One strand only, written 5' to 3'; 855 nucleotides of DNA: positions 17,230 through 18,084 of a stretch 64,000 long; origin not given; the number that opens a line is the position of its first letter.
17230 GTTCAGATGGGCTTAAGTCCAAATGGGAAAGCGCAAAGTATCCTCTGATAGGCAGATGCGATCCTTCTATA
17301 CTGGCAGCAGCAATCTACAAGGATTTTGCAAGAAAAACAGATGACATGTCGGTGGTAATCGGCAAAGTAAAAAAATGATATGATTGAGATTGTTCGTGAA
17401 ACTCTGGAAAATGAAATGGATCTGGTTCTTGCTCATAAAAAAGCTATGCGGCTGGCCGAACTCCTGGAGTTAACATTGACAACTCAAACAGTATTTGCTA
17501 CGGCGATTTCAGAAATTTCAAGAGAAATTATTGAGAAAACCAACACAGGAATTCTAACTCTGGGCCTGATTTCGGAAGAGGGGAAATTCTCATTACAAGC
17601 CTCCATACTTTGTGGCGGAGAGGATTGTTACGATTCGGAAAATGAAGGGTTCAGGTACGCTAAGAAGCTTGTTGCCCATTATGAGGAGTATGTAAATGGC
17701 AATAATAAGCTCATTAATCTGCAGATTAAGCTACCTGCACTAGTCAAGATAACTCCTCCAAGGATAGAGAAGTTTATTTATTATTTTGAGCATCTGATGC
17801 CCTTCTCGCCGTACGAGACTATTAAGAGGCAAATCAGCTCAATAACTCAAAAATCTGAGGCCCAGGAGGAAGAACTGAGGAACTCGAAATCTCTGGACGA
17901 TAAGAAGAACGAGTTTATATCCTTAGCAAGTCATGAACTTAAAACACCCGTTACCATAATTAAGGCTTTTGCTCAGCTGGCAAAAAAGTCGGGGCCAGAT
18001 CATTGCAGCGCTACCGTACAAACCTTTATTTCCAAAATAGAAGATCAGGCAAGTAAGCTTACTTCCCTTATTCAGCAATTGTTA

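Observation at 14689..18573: A stressosome (RsbR-RsbS-RsbT) operon whose output is an HATPase-PP2C fusion and an orphan histidine kinase, rather than a sigma-B module.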

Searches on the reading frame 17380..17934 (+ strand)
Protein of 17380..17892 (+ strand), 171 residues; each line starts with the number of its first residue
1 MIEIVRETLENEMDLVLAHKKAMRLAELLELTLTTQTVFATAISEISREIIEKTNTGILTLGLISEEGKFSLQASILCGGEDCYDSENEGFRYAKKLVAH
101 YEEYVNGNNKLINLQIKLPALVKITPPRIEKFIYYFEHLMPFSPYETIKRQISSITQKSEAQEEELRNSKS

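Call 13: find_homologous_proteins(query=window:17380-17892:+)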
Query window:17380-17892:+ (171 aa): 3 proteins with E <= 0.001 among 67 candidates.
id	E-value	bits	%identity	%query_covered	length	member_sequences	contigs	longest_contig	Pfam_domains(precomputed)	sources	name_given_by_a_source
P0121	5.6e-34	135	45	99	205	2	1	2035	-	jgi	jgi:signal transduction histidine kinase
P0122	3.3e-20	91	51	60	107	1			-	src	-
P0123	4.5e-16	77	45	60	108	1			-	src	-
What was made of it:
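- Tried and rejected: The word-indexed search with the N-domain alone gave only 3 hits (call 13).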

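Call 24: search_protein_representatives(alignment_id=A1)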
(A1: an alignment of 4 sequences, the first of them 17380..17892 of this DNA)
Query: 4 sequences, 107 profile positions. Proteins with E-value up to 0.001 (for the whole library): 412; up to 1e-10: 130; up to 1e-30: 8. The best 150 are listed.
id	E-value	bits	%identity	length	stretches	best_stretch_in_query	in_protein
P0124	7.6e-40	151.2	-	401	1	1-105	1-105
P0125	1.3e-39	150.5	-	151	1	2-105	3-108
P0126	6.8e-38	145.0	-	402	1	1-102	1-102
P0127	1.6e-37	143.8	-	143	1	13-101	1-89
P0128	1.2e-36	141.0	-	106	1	2-104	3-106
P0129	3.5e-35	136.3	-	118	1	1-92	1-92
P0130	7.6e-32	125.5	-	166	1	1-104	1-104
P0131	1.7e-31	124.4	-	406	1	1-104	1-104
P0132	2.0e-30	121.0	-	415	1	1-105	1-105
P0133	4.3e-29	116.7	-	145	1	1-103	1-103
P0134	6.2e-29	116.2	-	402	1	1-104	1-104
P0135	9.6e-29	115.5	-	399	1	1-103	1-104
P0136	3.1e-28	113.9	-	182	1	1-104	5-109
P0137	3.8e-28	113.6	-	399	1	4-102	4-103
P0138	4.0e-28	113.6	-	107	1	2-105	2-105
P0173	1.1e-21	92.8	-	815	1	1-103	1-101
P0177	2.4e-21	91.7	-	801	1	1-100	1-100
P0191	6.6e-19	83.9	-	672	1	1-101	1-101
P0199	6.6e-18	80.7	-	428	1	3-80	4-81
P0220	2.0e-15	72.7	-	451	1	4-77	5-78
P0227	4.5e-14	68.4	-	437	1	2-102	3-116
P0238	1.4e-13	66.8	-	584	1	2-78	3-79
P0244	1.9e-12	63.2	-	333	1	2-71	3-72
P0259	2.9e-09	52.9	-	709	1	2-78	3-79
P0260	3.0e-09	52.8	-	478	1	2-76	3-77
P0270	6.6e-08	48.5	-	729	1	3-83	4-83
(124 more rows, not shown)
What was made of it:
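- Tried and rejected: The exhaustive representative search was needed (call 24).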

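Call 25: search_protein_families(library=pfam, proteins=[P0173, P0177, P0191, P0199, P0220, P0227, P0238, P0259, P0270, P0244], max_evalue=0.001)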
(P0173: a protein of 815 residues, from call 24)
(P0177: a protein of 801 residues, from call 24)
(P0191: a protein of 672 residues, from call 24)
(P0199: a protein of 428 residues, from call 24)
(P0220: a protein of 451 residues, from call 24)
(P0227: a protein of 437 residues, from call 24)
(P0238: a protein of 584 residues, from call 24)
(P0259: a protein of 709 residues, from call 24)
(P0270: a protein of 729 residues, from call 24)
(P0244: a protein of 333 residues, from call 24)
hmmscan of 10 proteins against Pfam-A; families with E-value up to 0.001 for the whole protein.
P0173 (815 aa): 8 families
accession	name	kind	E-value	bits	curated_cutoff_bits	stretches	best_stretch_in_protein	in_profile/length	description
PF02518.31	HATPase_c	-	1.5e-28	99.9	26.4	1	545-657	1-107/111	Histidine kinase-, DNA gyrase B-, and HSP90-like ATPase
PF00072.30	Response_reg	-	5.8e-26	91.3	30.2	1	685-799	1-110/111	Response regulator receiver domain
PF00512.31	HisKA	-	4.9e-22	78.2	26.9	1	434-498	2-66/66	His Kinase A (phospho-acceptor) domain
PF08447.18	PAS_3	-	5.9e-14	52.6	25.6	1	321-406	5-88/89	PAS fold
PF13426.13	PAS_9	-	1.1e-11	45.4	27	1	324-412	20-103/103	PAS domain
PF08448.16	PAS_4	-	8e-10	39.4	23.1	0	345-414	40-109/110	PAS fold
PF00989.32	PAS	-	1.2e-05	25.7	22.6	0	167-271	4-104/113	PAS fold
PF13589.12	HATPase_c_3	-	0.00076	20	25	0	551-665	4-113/137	Histidine kinase-, DNA gyrase B-, and HSP90-like ATPase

P0177 (801 aa): 7 families
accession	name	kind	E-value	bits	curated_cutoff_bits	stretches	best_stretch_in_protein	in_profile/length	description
PF08447.18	PAS_3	-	4.9e-45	152.2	25.6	3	316-398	4-88/89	PAS fold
PF13426.13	PAS_9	-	1.1e-21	77.5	27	3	428-526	2-99/103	PAS domain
PF02518.31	HATPase_c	-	8.6e-20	71.7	26.4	1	679-800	4-110/111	Histidine kinase-, DNA gyrase B-, and HSP90-like ATPase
PF00989.32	PAS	-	4.1e-17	62.7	22.6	1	418-526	2-111/113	PAS fold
PF13188.13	PAS_8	-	2.5e-12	46.6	21.8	1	167-219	1-56/65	PAS domain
PF00512.31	HisKA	-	5.8e-12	45.9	26.9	1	572-633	4-64/66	His Kinase A (phospho-acceptor) domain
PF08448.16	PAS_4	-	4.6e-08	33.7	23.1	1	174-281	2-110/110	PAS fold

P0191 (672 aa): 7 families
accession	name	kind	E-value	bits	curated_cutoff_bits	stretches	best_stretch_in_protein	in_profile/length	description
PF02518.31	HATPase_c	-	7.2e-22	78.4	26.4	1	558-671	3-108/111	Histidine kinase-, DNA gyrase B-, and HSP90-like ATPase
PF08448.16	PAS_4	-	1.5e-17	64.2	23.1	2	325-427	1-106/110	PAS fold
PF13426.13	PAS_9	-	1.8e-12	47.8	27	1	330-427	2-102/103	PAS domain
PF00512.31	HisKA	-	1.7e-10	41.3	26.9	1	450-513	2-64/66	His Kinase A (phospho-acceptor) domain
PF00989.32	PAS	-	1.2e-09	38.6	22.6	0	168-277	2-113/113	PAS fold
PF13188.13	PAS_8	-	5.1e-08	33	21.8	1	322-369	4-53/65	PAS domain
PF13596.12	PAS_10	-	0.00016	22.7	22.1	1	324-427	4-106/106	PAS domain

P0199 (428 aa): 5 families
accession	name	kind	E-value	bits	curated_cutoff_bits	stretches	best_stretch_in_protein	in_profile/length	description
PF02518.31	HATPase_c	-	5.6e-34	117.4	26.4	2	317-421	6-109/111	Histidine kinase-, DNA gyrase B-, and HSP90-like ATPase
PF13581.12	HATPase_c_2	-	2.9e-12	47.1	27.4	1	30-129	22-125/127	Histidine kinase-like ATPase domain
PF00512.31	HisKA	-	2e-07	31.4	26.9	1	205-260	2-57/66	His Kinase A (phospho-acceptor) domain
PF14501.12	HATPase_c_5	-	1.1e-06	28.9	22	1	317-408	6-91/102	GHKL domain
PF13589.12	HATPase_c_3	-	0.00016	22.1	25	0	318-369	4-52/137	Histidine kinase-, DNA gyrase B-, and HSP90-like ATPase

P0220 (451 aa): 5 families
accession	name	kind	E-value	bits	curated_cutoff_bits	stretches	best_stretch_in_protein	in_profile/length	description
PF02518.31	HATPase_c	-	1.1e-30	106.8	26.4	2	334-443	2-110/111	Histidine kinase-, DNA gyrase B-, and HSP90-like ATPase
PF13581.12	HATPase_c_2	-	5.8e-14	52.6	27.4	2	21-131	13-127/127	Histidine kinase-like ATPase domain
PF00512.31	HisKA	-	2.2e-05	24.8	26.9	1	227-289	2-61/66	His Kinase A (phospho-acceptor) domain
PF14501.12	HATPase_c_5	-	0.00054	20.3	22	0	338-430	6-91/102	GHKL domain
PF13589.12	HATPase_c_3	-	0.00086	19.8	25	0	344-413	9-79/137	Histidine kinase-, DNA gyrase B-, and HSP90-like ATPase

P0227 (437 aa): 5 families
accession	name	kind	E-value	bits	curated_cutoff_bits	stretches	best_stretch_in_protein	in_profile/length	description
PF02518.31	HATPase_c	-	9.7e-34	116.6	26.4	2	317-419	6-107/111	Histidine kinase-, DNA gyrase B-, and HSP90-like ATPase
PF13581.12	HATPase_c_2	-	3.4e-14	53.4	27.4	2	324-398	39-111/127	Histidine kinase-like ATPase domain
PF14501.12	HATPase_c_5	-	1.1e-08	35.4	22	1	317-408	6-91/102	GHKL domain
PF00512.31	HisKA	-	1.3e-07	32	26.9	1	206-257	3-54/66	His Kinase A (phospho-acceptor) domain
PF13589.12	HATPase_c_3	-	2.3e-05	24.9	25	0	318-369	4-52/137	Histidine kinase-, DNA gyrase B-, and HSP90-like ATPase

P0238 (584 aa): 8 families
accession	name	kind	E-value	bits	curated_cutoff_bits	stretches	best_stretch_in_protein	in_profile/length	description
PF02518.31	HATPase_c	-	4.9e-39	133.6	26.4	2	477-583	4-109/111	Histidine kinase-, DNA gyrase B-, and HSP90-like ATPase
PF08447.18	PAS_3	-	1.4e-16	61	25.6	1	243-328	3-89/89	PAS fold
PF13581.12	HATPase_c_2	-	1e-11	45.4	27.4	1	30-130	22-125/127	Histidine kinase-like ATPase domain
PF00512.31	HisKA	-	2.5e-09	37.5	26.9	1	366-430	2-63/66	His Kinase A (phospho-acceptor) domain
PF00989.32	PAS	-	4.7e-09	36.7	22.6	1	224-331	6-113/113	PAS fold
PF13426.13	PAS_9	-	2.5e-08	34.6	27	1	230-331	2-101/103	PAS domain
PF08448.16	PAS_4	-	7.1e-07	29.9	23.1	1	226-332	2-106/110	PAS fold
PF13589.12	HATPase_c_3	-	0.00037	21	25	0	482-531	6-53/137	Histidine kinase-, DNA gyrase B-, and HSP90-like ATPase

P0259 (709 aa): 7 families
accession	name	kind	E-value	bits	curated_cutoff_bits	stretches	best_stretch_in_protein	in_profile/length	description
PF02518.31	HATPase_c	-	4.8e-41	140.1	26.4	2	331-446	1-110/111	Histidine kinase-, DNA gyrase B-, and HSP90-like ATPase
PF00072.30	Response_reg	-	1.8e-30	105.8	30.2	1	477-586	1-110/111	Response regulator receiver domain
PF00512.31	HisKA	-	5.4e-19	68.4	26.9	1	220-284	2-66/66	His Kinase A (phospho-acceptor) domain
PF13581.12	HATPase_c_2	-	4.2e-14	53.1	27.4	1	16-129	8-125/127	Histidine kinase-like ATPase domain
PF01627.28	Hpt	-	5.3e-12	46.2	24.6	1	615-697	1-83/84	Hpt domain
PF05082.18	Rop-like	-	0.0002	21.6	27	0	679-704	4-29/64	Rop-like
PF23198.2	PDE8A_N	-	0.00062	20.1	29.6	0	474-562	12-101/147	PDE8A-like, N-terminal domain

P0270 (729 aa): 4 families
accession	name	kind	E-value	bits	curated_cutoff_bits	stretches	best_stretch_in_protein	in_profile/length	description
PF00072.30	Response_reg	-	9.1e-35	119.6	30.2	2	609-721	1-110/111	Response regulator receiver domain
PF02518.31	HATPase_c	-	8e-34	116.9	26.4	1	336-449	1-108/111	Histidine kinase-, DNA gyrase B-, and HSP90-like ATPase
PF00512.31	HisKA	-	2.1e-23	82.6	26.9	1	224-289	1-66/66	His Kinase A (phospho-acceptor) domain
PF13581.12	HATPase_c_2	-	1.8e-05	25.2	27.4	0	348-426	39-110/127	Histidine kinase-like ATPase domain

P0244 (333 aa): 3 families
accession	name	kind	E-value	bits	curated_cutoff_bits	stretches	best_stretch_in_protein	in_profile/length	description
PF00512.31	HisKA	-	8.4e-10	39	26.9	1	202-253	2-54/66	His Kinase A (phospho-acceptor) domain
PF02518.31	HATPase_c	-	6.4e-09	36.7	26.4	1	44-126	10-106/111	Histidine kinase-, DNA gyrase B-, and HSP90-like ATPase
PF13581.12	HATPase_c_2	-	1.3e-07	32.1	27.4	1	44-125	36-125/127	Histidine kinase-like ATPase domain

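Call 37: find_encoding_contigs(protein=P0220, flank=7000, max_places=2)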
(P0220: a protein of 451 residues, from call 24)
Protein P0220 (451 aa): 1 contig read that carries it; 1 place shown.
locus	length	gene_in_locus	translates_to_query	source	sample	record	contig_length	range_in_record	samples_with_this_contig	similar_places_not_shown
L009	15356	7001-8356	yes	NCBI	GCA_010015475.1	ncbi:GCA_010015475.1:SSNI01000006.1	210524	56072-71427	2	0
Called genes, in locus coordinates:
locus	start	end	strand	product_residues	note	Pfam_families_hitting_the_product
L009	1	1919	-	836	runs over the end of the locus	PF07992:Pyr_redox_2, PF00070:Pyr_redox, PF18267:Rubredoxin_C, PF04324:Fer2_BFD, PF03460:NIR_SIR_ferr, PF01077:NIR_SIR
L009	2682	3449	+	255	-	PF00590:TP_methylase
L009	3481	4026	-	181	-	PF13590:DUF4136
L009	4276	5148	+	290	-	PF14361:RsbRD_N, PF01740:STAS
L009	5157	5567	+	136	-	PF01740:STAS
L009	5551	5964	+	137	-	PF13581:HATPase_c_2, PF02518:HATPase_c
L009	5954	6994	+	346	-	PF13581:HATPase_c_2 (weak), PF02518:HATPase_c (faint)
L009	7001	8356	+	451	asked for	PF13581:HATPase_c_2 (weak), PF02518:HATPase_c (weak), PF00512:HisKA (weak), PF02518:HATPase_c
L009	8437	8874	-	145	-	PF00072:Response_reg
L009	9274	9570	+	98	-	-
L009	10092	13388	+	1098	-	PF00082:Peptidase_S8, PF00801:PKD, PF18911:PKD_4, PF18962:Por_Secre_tail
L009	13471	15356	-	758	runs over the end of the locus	PF00330:Aconitase, PF00694:Aconitase_C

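Call 38: find_encoding_contigs(protein=P0259, flank=7000, max_places=2)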
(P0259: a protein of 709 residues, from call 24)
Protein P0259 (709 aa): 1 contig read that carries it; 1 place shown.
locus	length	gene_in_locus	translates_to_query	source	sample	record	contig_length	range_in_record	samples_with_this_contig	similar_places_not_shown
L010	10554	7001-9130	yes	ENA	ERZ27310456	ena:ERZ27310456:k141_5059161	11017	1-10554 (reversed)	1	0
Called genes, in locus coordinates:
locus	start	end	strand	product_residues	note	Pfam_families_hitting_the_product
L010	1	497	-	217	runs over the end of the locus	PF13451:zf_Tbcl, PF23477:zf_Tbcl_2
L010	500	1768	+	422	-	PF06838:Met_gamma_lyase, PF01053:Cys_Met_Meta_PP (weak)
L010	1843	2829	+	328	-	PF13793:Pribosyltran_N, PF00156:Pribosyltran, PF14572:Pribosyl_synth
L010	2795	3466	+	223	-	PF00753:Lactamase_B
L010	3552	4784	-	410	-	PF01553:Acyltransferase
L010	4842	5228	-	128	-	-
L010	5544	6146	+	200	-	-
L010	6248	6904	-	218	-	PF00072:Response_reg, PF00196:GerE, PF04545:Sigma70_r4 (weak), PF08281:Sigma70_r4_2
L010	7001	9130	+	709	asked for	PF13581:HATPase_c_2, PF02518:HATPase_c, PF00512:HisKA, PF02518:HATPase_c, PF00072:Response_reg, PF01627:Hpt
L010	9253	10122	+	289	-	PF14361:RsbRD_N, PF01740:STAS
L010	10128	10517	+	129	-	PF01740:STAS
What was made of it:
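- In one lineage the HK precedes R-S instead (call 38).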

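Call 46: find_encoding_contigs(protein=P0270, flank=7000, max_places=2)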
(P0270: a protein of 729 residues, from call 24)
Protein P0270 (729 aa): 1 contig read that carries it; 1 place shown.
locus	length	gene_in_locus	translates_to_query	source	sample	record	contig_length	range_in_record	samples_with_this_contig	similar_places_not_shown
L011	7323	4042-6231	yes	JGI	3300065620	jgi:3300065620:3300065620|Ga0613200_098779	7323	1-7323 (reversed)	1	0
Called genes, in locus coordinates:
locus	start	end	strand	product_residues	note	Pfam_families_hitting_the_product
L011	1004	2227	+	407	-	PF00989:PAS, PF08448:PAS_4, PF13426:PAS_9, PF08447:PAS_3, PF00989:PAS, PF08448:PAS_4, PF13426:PAS_9, PF01740:STAS, +3 more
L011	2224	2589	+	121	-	PF01740:STAS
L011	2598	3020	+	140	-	PF13581:HATPase_c_2 (weak), PF02518:HATPase_c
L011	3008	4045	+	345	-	PF13581:HATPase_c_2, PF07228:SpoIIE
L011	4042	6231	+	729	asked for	PF13581:HATPase_c_2 (faint), PF00512:HisKA, PF02518:HATPase_c, PF00072:Response_reg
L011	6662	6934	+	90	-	-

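Call 47: find_encoding_contigs(protein=P0260, flank=7000, max_places=2)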
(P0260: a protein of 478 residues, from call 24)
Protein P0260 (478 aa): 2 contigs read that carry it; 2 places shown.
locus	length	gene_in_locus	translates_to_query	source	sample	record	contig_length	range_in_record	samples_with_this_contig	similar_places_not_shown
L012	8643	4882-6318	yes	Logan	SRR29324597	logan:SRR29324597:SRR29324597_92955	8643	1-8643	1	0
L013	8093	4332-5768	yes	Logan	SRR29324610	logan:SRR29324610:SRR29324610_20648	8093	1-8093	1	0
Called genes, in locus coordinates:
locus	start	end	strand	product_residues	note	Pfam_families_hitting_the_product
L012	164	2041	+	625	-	PF17159:MASE3, PF00512:HisKA, PF02518:HATPase_c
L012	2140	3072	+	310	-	PF14361:RsbRD_N, PF01740:STAS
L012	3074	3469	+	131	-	PF01740:STAS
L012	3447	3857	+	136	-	PF13581:HATPase_c_2 (weak), PF02518:HATPase_c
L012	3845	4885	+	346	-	PF13581:HATPase_c_2, PF02518:HATPase_c (weak), PF07228:SpoIIE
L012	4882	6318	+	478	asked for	PF13581:HATPase_c_2, PF02518:HATPase_c, PF00512:HisKA, PF02518:HATPase_c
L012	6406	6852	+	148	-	PF00072:Response_reg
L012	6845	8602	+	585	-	PF00072:Response_reg, PF00990:GGDEF, PF00563:EAL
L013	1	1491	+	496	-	?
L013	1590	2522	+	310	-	PF14361:RsbRD_N, PF01740:STAS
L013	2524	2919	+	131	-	PF01740:STAS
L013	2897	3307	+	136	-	PF13581:HATPase_c_2 (weak), PF02518:HATPase_c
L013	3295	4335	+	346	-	PF13581:HATPase_c_2, PF02518:HATPase_c (weak), PF07228:SpoIIE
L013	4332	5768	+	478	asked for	PF13581:HATPase_c_2, PF02518:HATPase_c, PF00512:HisKA, PF02518:HATPase_c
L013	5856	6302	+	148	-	PF00072:Response_reg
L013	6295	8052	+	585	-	PF00072:Response_reg, PF00990:GGDEF, PF00563:EAL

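Call 51: predict_structure(alignment_id=A2)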
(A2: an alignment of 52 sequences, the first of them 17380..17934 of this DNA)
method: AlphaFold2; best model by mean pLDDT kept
length: 185 residues; sequences in the alignment: 52
mean_pLDDT: 96.0   pTM: 0.84
mean pLDDT of the five models: 96.0, 95.7, 95.7, 95.2, 93.0
residues with pLDDT >= 90: 175; 70-90: 10; 50-70: 0; < 50: 0
segments of 3 or more residues with pLDDT < 50: none
pLDDT, mean of each block of 10 residues (from residue 1): 98 98 98 98 98 96 97 97 89 97 95 98 97 97 93 94 96 96 92
secondary structure, 60 per line:
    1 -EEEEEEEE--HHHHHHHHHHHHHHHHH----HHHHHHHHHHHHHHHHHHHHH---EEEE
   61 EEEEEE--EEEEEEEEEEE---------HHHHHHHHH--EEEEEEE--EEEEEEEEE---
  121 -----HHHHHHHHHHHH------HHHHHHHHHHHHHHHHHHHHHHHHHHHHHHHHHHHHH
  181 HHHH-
elements in order: E2-9 H12-28 H33-53 E57-66 E69-79 H89-97 E100-106 E109-117 H126-137 H144-184
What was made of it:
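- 17380..17739 (+): Histidine-kinase N-terminal domain (aa 1-~120): a degenerate RsbT-type GHKL domain. The N-box Asn is replaced by Glu49, and G1, G2 and the ATP lid are removed by a ~13-residue deletion. D14, E45 and R48 are invariant in the family. AF2 model pLDDT 96 (call 51).
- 17740..17904 (+): Linker helix (aa 126-137) and the start of a long signalling helix (aa 144-184) that runs into the DHp domain. It begins with the conserved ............-type motif (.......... in the window). AF2 secondary structure (call 51).
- On RsbT/RsbW-type GHKL domain (HK N-terminal domain): AF2 pLDDT 96 (call 51).
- The AF2 model has pLDDT 96 (call 51).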

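Call 55: fold_search(model_id=the predicted structure, library=pdb)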
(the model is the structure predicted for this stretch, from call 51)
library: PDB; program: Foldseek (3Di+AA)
matches with E <= 10: 601; with E <= 0.001: 14
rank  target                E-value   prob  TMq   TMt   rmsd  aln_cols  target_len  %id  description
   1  8ih8_D                2.5e-06  1.00  0.52  0.70   3.1       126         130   13  anti-sigmaF factor and Anti-sigmaF factor antagonist complex(usfx-RsfB) (released 2024-02-28)
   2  8ih8_C                3.9e-06  1.00  0.50  0.68   3.3       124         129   14  anti-sigmaF factor and Anti-sigmaF factor antagonist complex(usfx-RsfB) (released 2024-02-28)
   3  8jzt_D                2.5e-05  1.00  0.48  0.65   3.4       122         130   14  The sigF and anti-sigma factor complex (released 2024-10-16)
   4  8jzt_B                3.6e-05  1.00  0.49  0.66   3.4       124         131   14  The sigF and anti-sigma factor complex (released 2024-10-16)
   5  6m37_C                1.0e-04  1.00  0.49  0.74   3.2       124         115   10  The crystal structure of B. subtilis RsbV/RsbW complex in the hexagonal crystal form (released 2020-07-15)
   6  8jzt_F                1.0e-04  1.00  0.48  0.62   3.6       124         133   14  The sigF and anti-sigma factor complex (released 2024-10-16)
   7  1th8_A                1.1e-04  1.00  0.46  0.62   4.2       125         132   16  Crystal Structures of the ADP and ATP bound forms of the Bacillus Anti-sigma factor SpoIIAB in complex with the Anti-a (released 2004-06-15)
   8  6m37_A                1.2e-04  1.00  0.49  0.76   3.1       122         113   11  The crystal structure of B. subtilis RsbV/RsbW complex in the hexagonal crystal form (released 2020-07-15)
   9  1til_E                1.3e-04  1.00  0.47  0.59   4.3       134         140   16  Crystal Structures of the ADP and ATP bound forms of the Bacillus Anti-sigma factor SpoIIAB in complex with the Anti-a (released 2004-06-15)
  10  1tid_A                1.8e-04  1.00  0.48  0.63   3.9       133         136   14  Crystal Structures of the ADP and ATP bound forms of the Bacillus Anti-sigma factor SpoIIAB in complex with the Anti-a (released 2004-06-15)
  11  1l0o_A                2.0e-04  1.00  0.47  0.59   4.1       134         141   16  Crystal Structure of the Bacillus stearothermophilus Anti-Sigma Factor SpoIIAB with the Sporulation Sigma Factor Sigma (released 2002-04-03)
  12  1tid_C                3.9e-04  1.00  0.46  0.60   4.5       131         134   15  Crystal Structures of the ADP and ATP bound forms of the Bacillus Anti-sigma factor SpoIIAB in complex with the Anti-a (released 2004-06-15)
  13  6m36_G                4.4e-04  1.00  0.45  0.76   3.4       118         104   10  The crystal structure of B. subtilis RsbV/RsbW complex in the monoclinic crystal form (released 2020-07-15)
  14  6m36_A                8.3e-04  1.00  0.49  0.83   2.9       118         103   11  The crystal structure of B. subtilis RsbV/RsbW complex in the monoclinic crystal form (released 2020-07-15)
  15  6m36_E                1.1e-03  1.00  0.46  0.81   3.0       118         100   12  The crystal structure of B. subtilis RsbV/RsbW complex in the monoclinic crystal form (released 2020-07-15)
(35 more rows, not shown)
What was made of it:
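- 17380..17739 (+): Foldseek top 19 hits are UsfX, RsbW and SpoIIAB (call 55).
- Foldseek agrees (call 55).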
